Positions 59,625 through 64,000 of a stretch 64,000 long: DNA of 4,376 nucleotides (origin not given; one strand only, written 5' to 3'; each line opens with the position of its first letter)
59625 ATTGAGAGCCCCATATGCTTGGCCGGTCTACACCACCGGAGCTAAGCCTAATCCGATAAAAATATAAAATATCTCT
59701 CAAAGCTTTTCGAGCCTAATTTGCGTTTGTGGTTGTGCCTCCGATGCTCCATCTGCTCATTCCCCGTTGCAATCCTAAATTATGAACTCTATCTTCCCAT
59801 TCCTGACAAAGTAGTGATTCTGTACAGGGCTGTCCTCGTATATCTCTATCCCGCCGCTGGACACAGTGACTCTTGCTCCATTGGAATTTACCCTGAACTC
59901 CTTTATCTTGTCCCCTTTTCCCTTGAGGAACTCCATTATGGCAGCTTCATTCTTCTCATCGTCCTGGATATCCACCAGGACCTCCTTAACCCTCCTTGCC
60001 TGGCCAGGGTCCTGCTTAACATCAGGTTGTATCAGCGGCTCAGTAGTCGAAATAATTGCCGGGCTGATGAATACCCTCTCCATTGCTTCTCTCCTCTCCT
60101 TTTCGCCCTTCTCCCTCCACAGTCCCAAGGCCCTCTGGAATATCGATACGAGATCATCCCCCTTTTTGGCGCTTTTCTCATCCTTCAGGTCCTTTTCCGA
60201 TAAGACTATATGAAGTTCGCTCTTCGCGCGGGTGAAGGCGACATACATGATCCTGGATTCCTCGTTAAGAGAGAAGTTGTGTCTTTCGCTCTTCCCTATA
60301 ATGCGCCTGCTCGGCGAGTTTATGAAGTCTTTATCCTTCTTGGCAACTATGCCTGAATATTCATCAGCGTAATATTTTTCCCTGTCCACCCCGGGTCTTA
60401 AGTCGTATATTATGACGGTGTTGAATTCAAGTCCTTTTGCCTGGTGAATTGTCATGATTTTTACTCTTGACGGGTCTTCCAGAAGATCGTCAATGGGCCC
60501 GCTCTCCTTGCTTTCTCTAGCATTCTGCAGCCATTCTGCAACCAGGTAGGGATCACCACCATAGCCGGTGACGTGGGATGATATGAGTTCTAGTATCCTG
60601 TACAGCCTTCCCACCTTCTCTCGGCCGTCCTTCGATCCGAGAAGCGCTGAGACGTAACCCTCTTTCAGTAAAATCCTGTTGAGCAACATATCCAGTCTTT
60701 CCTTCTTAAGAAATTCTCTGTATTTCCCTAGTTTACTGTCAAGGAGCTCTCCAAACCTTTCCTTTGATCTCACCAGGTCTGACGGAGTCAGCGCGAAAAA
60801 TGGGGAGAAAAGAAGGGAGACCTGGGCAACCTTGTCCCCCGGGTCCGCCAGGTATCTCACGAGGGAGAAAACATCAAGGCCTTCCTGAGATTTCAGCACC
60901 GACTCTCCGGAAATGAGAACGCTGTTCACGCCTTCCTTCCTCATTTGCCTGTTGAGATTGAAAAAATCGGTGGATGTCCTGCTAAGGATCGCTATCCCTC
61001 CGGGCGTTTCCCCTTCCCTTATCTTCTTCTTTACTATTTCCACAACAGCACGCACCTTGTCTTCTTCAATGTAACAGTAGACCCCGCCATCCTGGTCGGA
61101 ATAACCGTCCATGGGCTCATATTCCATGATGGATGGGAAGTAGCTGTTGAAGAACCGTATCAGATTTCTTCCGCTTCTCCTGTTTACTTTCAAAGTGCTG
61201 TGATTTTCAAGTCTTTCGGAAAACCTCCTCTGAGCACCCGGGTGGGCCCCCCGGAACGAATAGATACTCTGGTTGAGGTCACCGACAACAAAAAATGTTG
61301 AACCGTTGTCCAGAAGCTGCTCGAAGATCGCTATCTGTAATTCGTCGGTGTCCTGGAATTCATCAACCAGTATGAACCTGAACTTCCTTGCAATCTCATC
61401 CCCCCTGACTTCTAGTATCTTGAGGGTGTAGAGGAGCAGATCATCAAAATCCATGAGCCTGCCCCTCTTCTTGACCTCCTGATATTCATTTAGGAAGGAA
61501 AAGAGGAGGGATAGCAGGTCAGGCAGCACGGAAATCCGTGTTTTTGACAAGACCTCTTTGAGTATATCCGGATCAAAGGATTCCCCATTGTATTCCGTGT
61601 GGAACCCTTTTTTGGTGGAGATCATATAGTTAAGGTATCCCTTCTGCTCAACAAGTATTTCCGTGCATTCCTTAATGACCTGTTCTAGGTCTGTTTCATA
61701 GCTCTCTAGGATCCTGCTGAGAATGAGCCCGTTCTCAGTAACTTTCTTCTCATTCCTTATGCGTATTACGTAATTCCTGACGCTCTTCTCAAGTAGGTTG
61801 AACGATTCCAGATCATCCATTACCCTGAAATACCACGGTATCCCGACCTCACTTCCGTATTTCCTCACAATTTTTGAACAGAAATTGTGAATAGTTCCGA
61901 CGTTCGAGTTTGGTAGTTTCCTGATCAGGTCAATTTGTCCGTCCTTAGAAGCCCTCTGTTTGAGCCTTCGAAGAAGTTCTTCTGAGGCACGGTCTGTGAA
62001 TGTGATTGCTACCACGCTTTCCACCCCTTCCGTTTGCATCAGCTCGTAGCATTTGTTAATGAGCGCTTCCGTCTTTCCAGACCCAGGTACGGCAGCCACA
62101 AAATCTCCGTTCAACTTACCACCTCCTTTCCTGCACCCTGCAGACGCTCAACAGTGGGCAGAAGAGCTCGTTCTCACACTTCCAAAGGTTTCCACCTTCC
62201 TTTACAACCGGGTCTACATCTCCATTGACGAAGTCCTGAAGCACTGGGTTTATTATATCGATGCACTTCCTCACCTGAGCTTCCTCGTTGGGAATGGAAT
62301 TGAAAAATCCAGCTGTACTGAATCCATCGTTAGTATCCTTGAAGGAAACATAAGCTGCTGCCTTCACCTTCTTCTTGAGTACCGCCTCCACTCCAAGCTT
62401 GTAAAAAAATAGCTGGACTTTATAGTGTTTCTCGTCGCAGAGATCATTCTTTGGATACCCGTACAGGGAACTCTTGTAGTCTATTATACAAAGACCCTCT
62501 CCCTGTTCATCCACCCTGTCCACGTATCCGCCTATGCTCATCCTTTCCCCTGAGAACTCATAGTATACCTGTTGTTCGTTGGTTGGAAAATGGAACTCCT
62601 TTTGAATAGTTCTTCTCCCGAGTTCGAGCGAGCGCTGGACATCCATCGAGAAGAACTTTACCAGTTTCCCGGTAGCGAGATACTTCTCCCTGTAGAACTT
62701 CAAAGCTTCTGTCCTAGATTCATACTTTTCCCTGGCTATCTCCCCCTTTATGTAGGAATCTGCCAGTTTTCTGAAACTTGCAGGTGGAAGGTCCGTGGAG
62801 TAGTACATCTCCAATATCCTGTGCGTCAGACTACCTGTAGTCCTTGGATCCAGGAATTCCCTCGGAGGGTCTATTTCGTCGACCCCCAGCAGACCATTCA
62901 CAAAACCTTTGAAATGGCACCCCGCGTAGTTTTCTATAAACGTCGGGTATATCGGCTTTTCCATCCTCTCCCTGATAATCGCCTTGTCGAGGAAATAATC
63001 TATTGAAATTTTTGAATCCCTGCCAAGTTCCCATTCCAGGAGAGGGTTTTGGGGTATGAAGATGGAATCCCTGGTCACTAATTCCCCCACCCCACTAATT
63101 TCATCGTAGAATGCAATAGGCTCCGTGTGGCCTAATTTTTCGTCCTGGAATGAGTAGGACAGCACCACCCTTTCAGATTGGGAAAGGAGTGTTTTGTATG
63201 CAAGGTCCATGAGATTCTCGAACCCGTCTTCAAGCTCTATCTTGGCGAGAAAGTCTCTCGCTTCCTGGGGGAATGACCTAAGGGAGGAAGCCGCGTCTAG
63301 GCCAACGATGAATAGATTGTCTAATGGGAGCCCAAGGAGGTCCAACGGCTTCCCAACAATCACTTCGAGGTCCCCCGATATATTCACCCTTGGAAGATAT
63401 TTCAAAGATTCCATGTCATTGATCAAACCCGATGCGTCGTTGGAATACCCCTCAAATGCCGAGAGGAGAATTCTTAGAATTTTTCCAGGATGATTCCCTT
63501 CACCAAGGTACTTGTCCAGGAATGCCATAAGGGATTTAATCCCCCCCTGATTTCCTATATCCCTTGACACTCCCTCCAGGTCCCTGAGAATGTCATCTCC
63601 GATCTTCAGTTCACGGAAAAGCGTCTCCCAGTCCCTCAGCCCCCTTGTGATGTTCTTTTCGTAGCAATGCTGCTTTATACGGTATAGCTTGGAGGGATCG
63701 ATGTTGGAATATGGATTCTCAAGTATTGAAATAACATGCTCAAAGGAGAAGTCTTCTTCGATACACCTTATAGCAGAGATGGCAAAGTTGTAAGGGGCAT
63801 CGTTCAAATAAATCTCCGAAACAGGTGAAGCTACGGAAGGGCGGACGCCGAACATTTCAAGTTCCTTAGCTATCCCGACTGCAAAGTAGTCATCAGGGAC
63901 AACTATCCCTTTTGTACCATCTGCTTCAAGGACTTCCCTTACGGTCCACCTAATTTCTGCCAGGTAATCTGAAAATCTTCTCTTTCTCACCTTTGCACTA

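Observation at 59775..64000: Bacterial-type AddB-like nuclease and nuclease-less UvrD/AddA-like helicase operon in an archaeal chromosome, next to tRNA-Glu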

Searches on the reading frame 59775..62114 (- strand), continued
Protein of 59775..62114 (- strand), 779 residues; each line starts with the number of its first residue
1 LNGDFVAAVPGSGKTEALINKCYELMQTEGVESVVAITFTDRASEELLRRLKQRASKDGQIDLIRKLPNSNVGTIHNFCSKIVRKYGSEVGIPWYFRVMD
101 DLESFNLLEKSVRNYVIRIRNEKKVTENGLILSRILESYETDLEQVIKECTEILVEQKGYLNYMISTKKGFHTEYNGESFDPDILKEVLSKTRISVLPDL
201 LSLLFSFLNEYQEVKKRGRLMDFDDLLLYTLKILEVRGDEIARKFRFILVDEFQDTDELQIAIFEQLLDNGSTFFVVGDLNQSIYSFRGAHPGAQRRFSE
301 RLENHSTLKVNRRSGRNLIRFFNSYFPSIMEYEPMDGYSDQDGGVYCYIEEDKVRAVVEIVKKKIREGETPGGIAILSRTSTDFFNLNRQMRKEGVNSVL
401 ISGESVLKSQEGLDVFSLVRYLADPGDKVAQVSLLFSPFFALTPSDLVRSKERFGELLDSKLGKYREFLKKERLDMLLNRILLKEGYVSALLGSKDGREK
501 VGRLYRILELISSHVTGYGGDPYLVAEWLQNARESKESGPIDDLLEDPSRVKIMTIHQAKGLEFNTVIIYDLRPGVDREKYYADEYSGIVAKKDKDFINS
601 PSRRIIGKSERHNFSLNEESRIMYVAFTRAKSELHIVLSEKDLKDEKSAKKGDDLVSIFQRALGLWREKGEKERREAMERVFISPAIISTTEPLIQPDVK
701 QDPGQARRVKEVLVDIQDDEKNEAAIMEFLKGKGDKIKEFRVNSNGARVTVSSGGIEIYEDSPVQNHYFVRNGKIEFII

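Call 81: search_protein_families(library=ncbifam, proteins=[L001:3416-3706:-, L001:3132-3413:+, L001:1699-3132:+, L001:3919-6288:+], max_evalue=0.01)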
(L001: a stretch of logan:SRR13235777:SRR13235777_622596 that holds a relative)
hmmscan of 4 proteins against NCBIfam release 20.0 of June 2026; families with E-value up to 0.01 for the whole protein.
L001:3416-3706:- (97 aa): 0 families

L001:3132-3413:+ (94 aa): 0 families

L001:1699-3132:+ (478 aa): 10 families
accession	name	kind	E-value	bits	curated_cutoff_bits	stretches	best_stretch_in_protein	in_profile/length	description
NF040819.1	helicase_HerA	equivalog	8e-46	156.7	970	2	351-474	403-529/561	DNA double-strand break repair helicase HerA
NF040937.1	HerA_Thermprot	equivalog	3.9e-43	147.6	800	2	309-464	302-463/487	DNA double-strand break repair helicase HerA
NF042943.1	HerA_antiphage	equivalog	3.5e-31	108.4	800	2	314-463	394-550/566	anti-phage-associated helicase HerA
NF053655.1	CedD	equivalog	4.1e-28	98.3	600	2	332-463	403-526/527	DNA-translocating ATPase CedD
NF042944.1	HerA_antiphage_2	equivalog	5.3e-24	84.9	850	2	346-464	423-544/576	anti-phage-associated helicase HerA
NF045975.1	VirB4_plasma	equivalog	2.2e-06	25.7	590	1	149-194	519-564/894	Mbov_0397 family ICE element conjugal transfer ATPase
NF033849.1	ser_rich_anae_1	subfamily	3.9e-06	24.5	650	1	300-424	960-1099/1163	serine-rich protein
NF041214.1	plasmid_TraB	equivalog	0.0012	17.5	800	0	146-182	249-286/639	plasmid transfer protein TraB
TIGR03743.1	SXT_TraD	subfamily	0.0028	16.2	366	1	144-189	174-219/636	conjugative transfer system coupling protein TraD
TIGR02746.1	TraC-F-type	equivalog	0.0033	15.4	567.05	0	148-185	433-470/800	type IV secretion system protein TraC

L001:3919-6288:+ (790 aa): 4 families
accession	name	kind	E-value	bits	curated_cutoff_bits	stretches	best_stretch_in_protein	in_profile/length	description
TIGR03623.1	TIGR03623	subfamily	1.2e-08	33.7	299.6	1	518-726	605-806/876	probable DNA repair protein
TIGR02785.1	addA_Gpos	equivalog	4.1e-06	24.9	707.65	1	551-718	1063-1228/1234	helicase-exonuclease AddAB subunit AddA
TIGR02786.1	addB_alphas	equivalog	0.00012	20.4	486.5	1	533-675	772-905/1024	double-strand break repair protein AddB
TIGR00372.1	cas4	equivalog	0.00074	19.4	65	1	638-783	56-178/180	CRISPR-associated protein Cas4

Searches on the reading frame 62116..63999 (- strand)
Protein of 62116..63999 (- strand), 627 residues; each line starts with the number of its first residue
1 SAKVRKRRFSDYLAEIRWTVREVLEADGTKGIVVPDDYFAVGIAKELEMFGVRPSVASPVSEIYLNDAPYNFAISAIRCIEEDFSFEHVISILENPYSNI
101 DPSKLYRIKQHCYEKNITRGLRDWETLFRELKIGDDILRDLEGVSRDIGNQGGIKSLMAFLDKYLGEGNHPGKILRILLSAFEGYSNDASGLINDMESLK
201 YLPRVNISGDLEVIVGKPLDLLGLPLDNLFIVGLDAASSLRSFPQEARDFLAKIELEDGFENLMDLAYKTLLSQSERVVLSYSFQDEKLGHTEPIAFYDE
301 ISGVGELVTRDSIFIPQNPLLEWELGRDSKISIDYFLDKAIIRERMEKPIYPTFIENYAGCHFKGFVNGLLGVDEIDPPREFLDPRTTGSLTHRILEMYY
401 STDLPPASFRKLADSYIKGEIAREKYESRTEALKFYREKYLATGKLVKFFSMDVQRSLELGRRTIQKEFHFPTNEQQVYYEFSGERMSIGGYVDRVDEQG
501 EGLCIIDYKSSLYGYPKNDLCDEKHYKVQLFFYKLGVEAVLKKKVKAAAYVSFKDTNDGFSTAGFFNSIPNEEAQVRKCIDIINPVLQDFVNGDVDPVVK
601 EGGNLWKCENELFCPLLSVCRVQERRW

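Call 7: search_protein_families(library=pfam, proteins=[window:62116-63999:-], max_evalue=1)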
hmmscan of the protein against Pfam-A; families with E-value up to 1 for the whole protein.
window:62116-63999:- (627 aa): 1 family
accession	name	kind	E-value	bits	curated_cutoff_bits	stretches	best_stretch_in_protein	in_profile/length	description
PF12705.13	PDDEXK_1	-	6.1e-23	82.5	22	1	353-621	5-247/247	PD-(D/E)XK nuclease superfamily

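Call 8: search_protein_families(library=ncbifam, proteins=[window:62116-63999:-], max_evalue=1)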
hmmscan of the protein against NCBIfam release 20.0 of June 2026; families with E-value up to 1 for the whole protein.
window:62116-63999:- (627 aa): 6 families
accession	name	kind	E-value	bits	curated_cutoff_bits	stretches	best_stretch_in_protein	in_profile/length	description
TIGR03623.1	TIGR03623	subfamily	7.7e-09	34.3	299.6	1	355-563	605-806/876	probable DNA repair protein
TIGR02785.1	addA_Gpos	equivalog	2.9e-06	25.4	707.65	1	388-555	1063-1228/1234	helicase-exonuclease AddAB subunit AddA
TIGR02786.1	addB_alphas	equivalog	6.4e-05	21.2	486.5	1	370-512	772-905/1024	double-strand break repair protein AddB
TIGR00372.1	cas4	equivalog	0.00077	19.3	65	1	475-620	56-178/180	CRISPR-associated protein Cas4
TIGR00609.1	recB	equivalog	0.082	10.9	696.05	1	489-551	1066-1136/1175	exodeoxyribonuclease V subunit beta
TIGR02773.1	addB_Gpos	equivalog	0.1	10.2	903.7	1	482-512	927-961/1159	helicase-exonuclease AddAB subunit AddB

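Call 9: search_protein_families(library=padloc, proteins=[window:62116-63999:-], max_evalue=1)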
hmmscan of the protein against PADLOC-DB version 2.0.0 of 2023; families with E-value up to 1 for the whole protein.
window:62116-63999:- (627 aa): 4 families
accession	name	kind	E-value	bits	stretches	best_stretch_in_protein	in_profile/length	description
PDLC01250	Cas4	-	9.1e-07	27.3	1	456-620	29-167/168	"CAS-I,CAS-II,CAS-III,CAS-IV,CAS-V,CAS-VI; acquisition_associated"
PDLC00943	Cas4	-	0.0002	19.3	1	475-620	56-178/180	CRISPR-associated protein Cas4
PDLC00944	Cas4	-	0.00029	19.1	1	452-608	26-170/177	Cas4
PDLC02083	Cas4_II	-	0.0084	14.5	1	462-552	48-129/186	-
